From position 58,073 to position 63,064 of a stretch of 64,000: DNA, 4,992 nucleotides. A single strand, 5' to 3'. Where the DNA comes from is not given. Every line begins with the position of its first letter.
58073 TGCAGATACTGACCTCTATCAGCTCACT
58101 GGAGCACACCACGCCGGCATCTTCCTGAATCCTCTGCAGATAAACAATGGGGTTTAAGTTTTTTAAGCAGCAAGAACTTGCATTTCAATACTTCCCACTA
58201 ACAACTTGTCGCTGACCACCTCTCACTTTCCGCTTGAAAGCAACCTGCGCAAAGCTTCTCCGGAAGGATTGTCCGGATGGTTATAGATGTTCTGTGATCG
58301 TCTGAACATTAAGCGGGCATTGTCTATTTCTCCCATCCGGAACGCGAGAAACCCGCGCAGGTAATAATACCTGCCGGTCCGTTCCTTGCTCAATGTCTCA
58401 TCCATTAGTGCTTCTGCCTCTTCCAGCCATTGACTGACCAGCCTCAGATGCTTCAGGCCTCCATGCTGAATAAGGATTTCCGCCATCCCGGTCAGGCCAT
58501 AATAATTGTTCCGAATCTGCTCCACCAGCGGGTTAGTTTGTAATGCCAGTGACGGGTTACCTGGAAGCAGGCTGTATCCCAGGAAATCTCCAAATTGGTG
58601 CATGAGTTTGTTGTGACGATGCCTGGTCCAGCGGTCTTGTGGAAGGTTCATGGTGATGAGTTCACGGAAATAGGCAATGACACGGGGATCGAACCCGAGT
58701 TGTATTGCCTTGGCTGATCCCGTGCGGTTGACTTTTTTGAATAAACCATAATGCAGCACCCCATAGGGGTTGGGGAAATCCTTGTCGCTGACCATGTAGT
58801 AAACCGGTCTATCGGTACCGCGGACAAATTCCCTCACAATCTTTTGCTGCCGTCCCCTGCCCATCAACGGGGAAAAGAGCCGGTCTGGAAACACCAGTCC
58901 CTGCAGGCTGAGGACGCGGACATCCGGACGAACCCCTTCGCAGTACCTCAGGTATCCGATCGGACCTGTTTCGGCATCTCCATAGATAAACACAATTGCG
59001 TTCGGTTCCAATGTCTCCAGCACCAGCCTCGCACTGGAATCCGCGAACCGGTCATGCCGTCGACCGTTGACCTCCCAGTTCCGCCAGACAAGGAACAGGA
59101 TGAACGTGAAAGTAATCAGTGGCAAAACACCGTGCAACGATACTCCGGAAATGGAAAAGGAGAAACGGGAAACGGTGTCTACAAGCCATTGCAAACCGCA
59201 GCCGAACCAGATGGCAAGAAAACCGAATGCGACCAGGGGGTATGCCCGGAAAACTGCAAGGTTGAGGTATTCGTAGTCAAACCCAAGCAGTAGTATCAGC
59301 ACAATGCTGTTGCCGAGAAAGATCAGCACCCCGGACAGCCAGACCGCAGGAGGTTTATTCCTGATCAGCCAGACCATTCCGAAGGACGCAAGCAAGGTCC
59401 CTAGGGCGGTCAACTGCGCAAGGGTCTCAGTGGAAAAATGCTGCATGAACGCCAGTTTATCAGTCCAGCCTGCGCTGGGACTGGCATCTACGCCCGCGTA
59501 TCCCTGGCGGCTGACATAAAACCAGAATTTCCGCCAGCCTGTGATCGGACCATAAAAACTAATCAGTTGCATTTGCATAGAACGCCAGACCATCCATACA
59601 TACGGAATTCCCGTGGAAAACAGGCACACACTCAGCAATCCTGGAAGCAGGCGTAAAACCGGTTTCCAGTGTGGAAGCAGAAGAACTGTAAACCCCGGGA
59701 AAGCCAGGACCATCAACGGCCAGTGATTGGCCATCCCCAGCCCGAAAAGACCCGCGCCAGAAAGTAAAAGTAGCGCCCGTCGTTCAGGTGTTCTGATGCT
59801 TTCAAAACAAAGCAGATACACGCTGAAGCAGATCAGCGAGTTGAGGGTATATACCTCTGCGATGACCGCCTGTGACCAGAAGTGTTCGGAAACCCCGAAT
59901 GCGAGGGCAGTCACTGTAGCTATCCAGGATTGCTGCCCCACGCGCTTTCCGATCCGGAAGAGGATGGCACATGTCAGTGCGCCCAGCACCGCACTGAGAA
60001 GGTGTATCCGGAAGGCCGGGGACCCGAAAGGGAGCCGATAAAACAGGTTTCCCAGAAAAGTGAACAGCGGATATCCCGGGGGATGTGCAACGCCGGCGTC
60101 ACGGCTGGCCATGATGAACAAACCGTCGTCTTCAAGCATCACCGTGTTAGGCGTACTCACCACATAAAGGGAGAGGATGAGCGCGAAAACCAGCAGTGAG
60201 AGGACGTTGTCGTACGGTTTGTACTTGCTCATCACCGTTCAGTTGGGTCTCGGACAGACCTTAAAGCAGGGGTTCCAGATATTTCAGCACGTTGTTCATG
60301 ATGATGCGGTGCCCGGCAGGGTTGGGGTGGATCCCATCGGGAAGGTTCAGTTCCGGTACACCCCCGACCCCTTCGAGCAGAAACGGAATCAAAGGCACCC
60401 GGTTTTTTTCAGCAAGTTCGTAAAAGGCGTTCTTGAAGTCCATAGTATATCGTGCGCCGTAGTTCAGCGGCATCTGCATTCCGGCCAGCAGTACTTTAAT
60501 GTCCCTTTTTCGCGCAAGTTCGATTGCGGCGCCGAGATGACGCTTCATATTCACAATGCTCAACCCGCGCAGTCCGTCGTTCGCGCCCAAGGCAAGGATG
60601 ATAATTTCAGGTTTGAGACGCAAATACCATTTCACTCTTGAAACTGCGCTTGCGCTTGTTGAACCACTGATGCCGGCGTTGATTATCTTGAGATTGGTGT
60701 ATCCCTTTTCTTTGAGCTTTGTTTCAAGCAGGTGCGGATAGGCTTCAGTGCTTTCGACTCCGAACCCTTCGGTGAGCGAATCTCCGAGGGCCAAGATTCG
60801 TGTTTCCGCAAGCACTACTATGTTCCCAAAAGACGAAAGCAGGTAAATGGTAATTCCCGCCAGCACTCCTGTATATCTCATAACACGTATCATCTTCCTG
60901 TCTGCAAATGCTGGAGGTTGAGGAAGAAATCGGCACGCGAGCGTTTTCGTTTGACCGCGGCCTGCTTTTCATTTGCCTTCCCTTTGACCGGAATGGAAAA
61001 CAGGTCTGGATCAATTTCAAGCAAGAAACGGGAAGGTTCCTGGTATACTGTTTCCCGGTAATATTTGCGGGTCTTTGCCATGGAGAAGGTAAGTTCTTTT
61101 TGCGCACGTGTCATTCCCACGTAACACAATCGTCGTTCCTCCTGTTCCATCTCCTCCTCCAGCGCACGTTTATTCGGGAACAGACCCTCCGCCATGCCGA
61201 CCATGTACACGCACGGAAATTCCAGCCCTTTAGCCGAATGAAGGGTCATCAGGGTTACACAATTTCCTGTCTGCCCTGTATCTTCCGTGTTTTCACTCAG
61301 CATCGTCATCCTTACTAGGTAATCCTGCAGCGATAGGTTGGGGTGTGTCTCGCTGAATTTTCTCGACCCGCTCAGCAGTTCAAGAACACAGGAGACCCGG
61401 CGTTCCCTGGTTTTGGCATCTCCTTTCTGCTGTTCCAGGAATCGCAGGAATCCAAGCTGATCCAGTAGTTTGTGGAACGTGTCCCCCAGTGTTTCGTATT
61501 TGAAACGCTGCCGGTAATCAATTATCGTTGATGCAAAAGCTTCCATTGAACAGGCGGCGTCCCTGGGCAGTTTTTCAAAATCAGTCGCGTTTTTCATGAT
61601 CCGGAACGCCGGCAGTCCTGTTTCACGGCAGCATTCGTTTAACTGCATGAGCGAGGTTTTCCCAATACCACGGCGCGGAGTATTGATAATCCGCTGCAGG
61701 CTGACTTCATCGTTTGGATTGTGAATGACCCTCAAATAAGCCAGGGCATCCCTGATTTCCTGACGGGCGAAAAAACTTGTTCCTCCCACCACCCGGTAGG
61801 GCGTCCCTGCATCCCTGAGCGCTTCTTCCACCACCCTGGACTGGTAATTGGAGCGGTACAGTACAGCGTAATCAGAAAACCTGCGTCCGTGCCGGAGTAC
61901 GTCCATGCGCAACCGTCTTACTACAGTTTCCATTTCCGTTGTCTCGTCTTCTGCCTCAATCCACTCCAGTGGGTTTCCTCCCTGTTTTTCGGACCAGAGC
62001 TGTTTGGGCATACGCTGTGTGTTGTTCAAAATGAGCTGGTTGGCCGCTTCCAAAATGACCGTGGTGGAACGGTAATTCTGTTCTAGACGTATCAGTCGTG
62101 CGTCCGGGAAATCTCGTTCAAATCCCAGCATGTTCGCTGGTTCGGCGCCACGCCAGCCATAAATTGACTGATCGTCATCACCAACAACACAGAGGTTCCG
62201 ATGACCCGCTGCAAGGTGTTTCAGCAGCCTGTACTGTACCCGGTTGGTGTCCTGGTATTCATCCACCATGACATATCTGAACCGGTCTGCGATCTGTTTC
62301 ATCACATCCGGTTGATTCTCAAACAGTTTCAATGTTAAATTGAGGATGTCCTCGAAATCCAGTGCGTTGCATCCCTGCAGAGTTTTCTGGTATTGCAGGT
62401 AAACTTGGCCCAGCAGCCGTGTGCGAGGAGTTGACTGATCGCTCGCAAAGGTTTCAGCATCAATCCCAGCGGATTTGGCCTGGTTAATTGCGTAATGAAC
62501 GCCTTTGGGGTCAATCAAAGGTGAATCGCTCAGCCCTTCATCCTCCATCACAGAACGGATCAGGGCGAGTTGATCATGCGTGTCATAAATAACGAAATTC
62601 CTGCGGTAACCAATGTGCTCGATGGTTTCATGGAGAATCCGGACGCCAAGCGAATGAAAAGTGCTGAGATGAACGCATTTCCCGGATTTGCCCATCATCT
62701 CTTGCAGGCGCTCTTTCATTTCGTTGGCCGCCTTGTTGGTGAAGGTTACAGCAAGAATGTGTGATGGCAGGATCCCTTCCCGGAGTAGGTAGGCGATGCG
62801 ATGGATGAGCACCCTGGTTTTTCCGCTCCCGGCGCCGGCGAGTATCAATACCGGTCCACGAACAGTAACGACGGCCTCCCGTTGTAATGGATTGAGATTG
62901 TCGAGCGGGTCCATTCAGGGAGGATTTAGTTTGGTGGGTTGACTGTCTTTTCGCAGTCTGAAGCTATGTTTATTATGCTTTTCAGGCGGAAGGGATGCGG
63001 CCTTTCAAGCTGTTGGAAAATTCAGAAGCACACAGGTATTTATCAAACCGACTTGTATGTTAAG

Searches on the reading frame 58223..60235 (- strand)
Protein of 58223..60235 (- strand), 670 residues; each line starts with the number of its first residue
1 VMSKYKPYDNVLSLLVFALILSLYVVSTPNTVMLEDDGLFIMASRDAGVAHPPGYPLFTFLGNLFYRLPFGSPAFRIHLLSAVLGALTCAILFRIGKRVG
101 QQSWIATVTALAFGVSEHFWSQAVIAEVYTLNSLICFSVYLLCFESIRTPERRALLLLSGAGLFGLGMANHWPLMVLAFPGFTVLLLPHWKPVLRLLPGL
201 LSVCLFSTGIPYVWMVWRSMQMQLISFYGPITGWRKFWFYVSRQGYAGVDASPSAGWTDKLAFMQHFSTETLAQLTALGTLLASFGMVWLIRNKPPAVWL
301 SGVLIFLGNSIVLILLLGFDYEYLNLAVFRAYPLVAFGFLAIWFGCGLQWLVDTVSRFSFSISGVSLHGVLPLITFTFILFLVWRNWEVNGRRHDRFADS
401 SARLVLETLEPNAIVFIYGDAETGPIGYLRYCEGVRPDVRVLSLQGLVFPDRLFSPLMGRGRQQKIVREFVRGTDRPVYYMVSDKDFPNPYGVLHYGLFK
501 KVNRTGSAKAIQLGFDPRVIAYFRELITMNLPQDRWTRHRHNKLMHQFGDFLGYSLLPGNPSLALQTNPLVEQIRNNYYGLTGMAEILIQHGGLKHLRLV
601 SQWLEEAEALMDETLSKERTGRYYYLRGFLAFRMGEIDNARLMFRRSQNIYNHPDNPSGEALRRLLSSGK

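Call 6: search_protein_families(library=pfam, proteins=[window:58223-60235:-], max_evalue=0.01)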
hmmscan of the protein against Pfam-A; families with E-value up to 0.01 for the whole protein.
window:58223-60235:- (670 aa): 2 families
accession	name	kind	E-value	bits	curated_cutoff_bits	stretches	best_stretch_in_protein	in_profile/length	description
PF11028.14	TMEM260-like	-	6.8e-26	91.6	24.2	1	36-187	1-171/179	Protein O-mannosyl-transferase TMEM260-like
PF13231.12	PMT_2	-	7.3e-07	30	26.1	1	51-206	2-151/160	Dolichyl-phosphate-mannose-protein mannosyltransferase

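Call 44: search_protein_families(library=ncbifam, proteins=[window:58223-60235:-], max_evalue=0.00001)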
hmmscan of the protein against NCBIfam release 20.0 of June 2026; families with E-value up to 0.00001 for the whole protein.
window:58223-60235:- (670 aa): 0 families

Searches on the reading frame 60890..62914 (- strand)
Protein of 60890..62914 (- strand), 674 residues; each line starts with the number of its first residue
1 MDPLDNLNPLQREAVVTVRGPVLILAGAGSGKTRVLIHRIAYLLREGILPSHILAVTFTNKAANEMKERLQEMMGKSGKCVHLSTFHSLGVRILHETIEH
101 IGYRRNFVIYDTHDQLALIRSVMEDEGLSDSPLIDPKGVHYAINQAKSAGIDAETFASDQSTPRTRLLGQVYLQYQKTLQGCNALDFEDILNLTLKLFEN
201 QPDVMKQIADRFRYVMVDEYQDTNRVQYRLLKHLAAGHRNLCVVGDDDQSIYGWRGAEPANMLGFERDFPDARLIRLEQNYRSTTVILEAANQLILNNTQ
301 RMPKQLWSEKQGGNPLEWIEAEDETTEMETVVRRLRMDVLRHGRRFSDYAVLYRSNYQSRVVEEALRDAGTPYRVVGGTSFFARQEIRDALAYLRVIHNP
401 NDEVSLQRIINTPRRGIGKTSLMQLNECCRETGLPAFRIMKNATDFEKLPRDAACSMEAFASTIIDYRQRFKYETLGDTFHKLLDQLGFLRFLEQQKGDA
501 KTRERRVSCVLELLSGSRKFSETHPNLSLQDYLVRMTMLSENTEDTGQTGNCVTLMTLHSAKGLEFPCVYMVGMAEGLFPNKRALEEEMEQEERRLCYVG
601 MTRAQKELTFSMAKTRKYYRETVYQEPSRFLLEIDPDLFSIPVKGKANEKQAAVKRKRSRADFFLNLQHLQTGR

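Call 44: search_protein_families(library=ncbifam, proteins=[window:60890-62914:-], max_evalue=0.00001)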
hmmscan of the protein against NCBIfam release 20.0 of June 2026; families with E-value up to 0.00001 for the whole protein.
window:60890-62914:- (674 aa): 17 families
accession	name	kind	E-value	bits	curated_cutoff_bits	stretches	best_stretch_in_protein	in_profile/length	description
TIGR01073.1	pcrA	equivalog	7e-224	745.3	911.2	1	4-657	2-654/725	DNA helicase PcrA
TIGR01074.1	rep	equivalog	3.3e-197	656.8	951.45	1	7-660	2-657/668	DNA helicase Rep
NF008743.0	PRK11773.1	equivalog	2.5e-189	631.1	965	1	4-653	7-654/720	DNA helicase II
TIGR01075.1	uvrD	equivalog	1.4e-179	598.8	1144.45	1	4-651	2-649/715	DNA helicase II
NF008172.0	PRK10919.1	equivalog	8.6e-160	533.2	1168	1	7-647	3-646/673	DNA helicase Rep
TIGR02785.1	addA_Gpos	equivalog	8e-62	209.4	707.65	3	170-294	343-479/1234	helicase-exonuclease AddAB subunit AddA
TIGR00609.1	recB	equivalog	2.4e-50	171.6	696.05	3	165-300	323-460/1175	exodeoxyribonuclease V subunit beta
NF008276.0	PRK11054.1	equivalog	3.2e-50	171.3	543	2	6-97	196-286/684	DNA helicase IV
NF010485.0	PRK13909.1-2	equivalog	4.3e-39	134.4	650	2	175-404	288-530/909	RecB-like helicase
TIGR02784.1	addA_alphas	equivalog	2.9e-36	125.3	860.75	2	23-76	14-67/1138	double-strand break repair helicase AddA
NF010487.0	PRK13909.1-4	equivalog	1.5e-34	119.5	759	2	181-395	294-524/924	RecB-like helicase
NF008128.0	PRK10876.1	equivalog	9.1e-17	60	1697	1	182-298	346-464/1181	exodeoxyribonuclease V subunit beta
NF010484.0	PRK13909.1-1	equivalog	1.4e-16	59.4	1074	1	20-73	6-59/945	RecB-like helicase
NF041464.1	HelD_BACSU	equivalog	2e-16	59.1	419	1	206-376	541-702/779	RNA polymerase recycling motor HelD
NF010486.0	PRK13909.1-3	equivalog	3.9e-14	51.7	1109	1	25-77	11-63/921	RecB-like helicase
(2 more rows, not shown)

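Call 46: find_homologous_proteins(query=window:60890-62914:-, max_evalue=1e-30)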
Query window:60890-62914:- (674 aa): 8000 proteins with E <= 1e-30 among 8000 candidates; the best 120 are listed.
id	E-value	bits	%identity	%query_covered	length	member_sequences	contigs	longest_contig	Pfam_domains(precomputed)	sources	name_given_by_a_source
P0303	0.0e+0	1482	100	97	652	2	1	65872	PF13538.13,PF13361.13,PF13245.13,PF00580.28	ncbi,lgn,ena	-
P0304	0.0e+0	1019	66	100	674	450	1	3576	PF13538.13,PF13086.13,PF01443.25,PF13604.13,PF13361.13,PF13245.13,PF00580.28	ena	-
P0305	0.0e+0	1014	67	99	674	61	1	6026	PF13538.13,PF13086.13,PF01443.25,PF13604.13,PF13361.13,PF13245.13,PF00580.28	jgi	-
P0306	2.6e-288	976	65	97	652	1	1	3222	PF13538.13,PF13604.13,PF13361.13,PF13245.13,PF00580.28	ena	-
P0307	7.0e-284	961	63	100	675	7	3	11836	PF13538.13,PF01443.25,PF13604.13,PF13361.13,PF13245.13,PF00580.28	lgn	-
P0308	2.6e-279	946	60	100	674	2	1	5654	PF13538.13,PF13604.13,PF13361.13,PF13245.13,PF00580.28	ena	-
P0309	1.0e-275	934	61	99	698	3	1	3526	PF13538.13,PF01443.25,PF13604.13,PF13361.13,PF13245.13,PF00580.28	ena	-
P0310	1.1e-275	934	62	99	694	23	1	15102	PF13538.13,PF01443.25,PF13604.13,PF13361.13,PF13245.13,PF00580.28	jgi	-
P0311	1.3e-275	934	61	100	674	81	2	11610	PF13538.13,PF13086.13,PF01443.25,PF13604.13,PF13361.13,PF13245.13,PF00580.28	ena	-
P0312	6.2e-275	931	61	99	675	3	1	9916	PF13538.13,PF13604.13,PF13361.13,PF13245.13,PF00580.28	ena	-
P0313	8.1e-275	931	61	100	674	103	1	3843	PF13538.13,PF01443.25,PF13604.13,PF13361.13,PF13245.13,PF00580.28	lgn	-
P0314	1.5e-273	927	60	100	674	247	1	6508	PF13538.13,PF13086.13,PF01443.25,PF13604.13,PF13361.13,PF13245.13,PF00580.28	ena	-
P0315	1.5e-273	927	60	100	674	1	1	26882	PF13538.13,PF13086.13,PF01443.25,PF13604.13,PF13361.13,PF13245.13,PF00580.28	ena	-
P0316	1.2e-272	924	59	100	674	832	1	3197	PF13538.13,PF13086.13,PF01443.25,PF13604.13,PF13361.13,PF13245.13,PF00580.28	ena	-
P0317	3.5e-272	922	59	100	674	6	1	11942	PF13538.13,PF13086.13,PF01443.25,PF13604.13,PF13361.13,PF13245.13,PF00580.28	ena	-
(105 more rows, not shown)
